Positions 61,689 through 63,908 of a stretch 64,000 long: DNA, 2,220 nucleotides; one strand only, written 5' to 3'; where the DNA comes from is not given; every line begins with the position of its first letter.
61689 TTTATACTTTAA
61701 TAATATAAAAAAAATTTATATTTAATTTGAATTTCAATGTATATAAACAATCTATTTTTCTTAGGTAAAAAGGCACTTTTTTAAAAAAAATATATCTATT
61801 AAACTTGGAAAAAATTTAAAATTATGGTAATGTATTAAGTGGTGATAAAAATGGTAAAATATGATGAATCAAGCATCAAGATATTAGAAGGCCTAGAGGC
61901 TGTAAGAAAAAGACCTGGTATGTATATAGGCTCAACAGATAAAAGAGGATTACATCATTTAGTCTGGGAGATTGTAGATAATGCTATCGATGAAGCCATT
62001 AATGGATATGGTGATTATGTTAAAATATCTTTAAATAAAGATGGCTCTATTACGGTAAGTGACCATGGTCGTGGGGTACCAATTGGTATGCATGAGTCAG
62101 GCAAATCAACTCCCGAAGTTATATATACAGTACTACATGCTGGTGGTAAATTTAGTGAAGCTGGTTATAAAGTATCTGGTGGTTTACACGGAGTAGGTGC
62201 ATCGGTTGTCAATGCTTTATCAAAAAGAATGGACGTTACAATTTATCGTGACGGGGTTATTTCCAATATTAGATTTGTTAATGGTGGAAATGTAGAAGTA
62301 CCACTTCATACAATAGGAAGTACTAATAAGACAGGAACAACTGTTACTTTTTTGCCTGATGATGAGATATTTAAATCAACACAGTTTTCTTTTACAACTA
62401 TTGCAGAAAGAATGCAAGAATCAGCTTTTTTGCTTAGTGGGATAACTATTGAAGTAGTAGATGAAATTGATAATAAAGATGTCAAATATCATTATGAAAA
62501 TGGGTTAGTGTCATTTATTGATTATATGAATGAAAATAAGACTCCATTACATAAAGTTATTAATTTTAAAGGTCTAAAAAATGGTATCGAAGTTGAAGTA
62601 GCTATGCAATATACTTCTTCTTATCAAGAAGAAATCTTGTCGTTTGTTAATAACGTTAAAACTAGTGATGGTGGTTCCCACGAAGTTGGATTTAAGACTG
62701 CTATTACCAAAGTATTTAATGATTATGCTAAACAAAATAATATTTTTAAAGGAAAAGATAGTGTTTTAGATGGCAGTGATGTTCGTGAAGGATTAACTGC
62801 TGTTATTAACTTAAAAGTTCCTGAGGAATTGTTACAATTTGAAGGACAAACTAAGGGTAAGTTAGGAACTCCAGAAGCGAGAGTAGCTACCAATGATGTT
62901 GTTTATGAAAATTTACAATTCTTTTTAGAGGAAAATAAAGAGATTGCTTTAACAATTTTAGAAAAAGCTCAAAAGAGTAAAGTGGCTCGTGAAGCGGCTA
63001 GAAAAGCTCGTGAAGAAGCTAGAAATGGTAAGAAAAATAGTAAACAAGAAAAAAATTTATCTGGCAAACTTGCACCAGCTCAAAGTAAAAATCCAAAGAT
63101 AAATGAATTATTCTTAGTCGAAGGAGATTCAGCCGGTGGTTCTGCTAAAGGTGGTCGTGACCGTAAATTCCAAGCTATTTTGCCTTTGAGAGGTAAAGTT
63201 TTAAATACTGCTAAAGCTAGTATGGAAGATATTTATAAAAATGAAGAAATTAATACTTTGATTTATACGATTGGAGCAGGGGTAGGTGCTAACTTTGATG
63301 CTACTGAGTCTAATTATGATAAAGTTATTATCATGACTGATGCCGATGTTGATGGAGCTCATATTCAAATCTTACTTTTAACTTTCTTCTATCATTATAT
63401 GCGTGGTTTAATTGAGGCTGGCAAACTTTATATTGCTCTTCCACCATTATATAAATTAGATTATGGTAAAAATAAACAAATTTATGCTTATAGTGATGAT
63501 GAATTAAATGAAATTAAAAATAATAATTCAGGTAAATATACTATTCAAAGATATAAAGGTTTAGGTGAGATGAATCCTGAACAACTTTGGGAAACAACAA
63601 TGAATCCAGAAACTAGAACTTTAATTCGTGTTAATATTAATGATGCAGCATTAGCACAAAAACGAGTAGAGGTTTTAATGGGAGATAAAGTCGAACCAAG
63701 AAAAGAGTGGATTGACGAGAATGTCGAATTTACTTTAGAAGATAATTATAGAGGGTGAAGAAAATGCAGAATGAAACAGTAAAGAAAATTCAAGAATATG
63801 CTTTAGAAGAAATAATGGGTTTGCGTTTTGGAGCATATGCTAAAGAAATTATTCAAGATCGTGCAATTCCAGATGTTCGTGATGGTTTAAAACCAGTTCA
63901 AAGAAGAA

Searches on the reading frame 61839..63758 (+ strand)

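Call 12: search_protein_families(library=pfam, proteins=[window:61839-63758:+], max_evalue=0.01)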
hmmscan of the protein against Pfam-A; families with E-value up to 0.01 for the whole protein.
window:61839-63758:+ (639 aa): 5 families
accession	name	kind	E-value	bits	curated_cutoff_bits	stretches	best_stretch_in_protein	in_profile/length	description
PF00204.31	DNA_gyraseB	-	1.6e-57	194.2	27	1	222-392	1-172/173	DNA gyrase B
PF00986.26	DNA_gyraseB_C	-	3.7e-31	107.5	29.8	1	565-625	2-62/63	DNA gyrase B subunit, carboxyl terminus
PF02518.31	HATPase_c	-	1.4e-18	67.8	26.4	1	34-174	2-108/111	Histidine kinase-, DNA gyrase B-, and HSP90-like ATPase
PF01751.28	Toprim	-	2.2e-17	63.5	23.1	1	423-531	1-92/96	Toprim domain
PF16898.10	TOPRIM_C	-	0.00084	20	29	1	536-630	4-99/128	C-terminal associated domain of TOPRIM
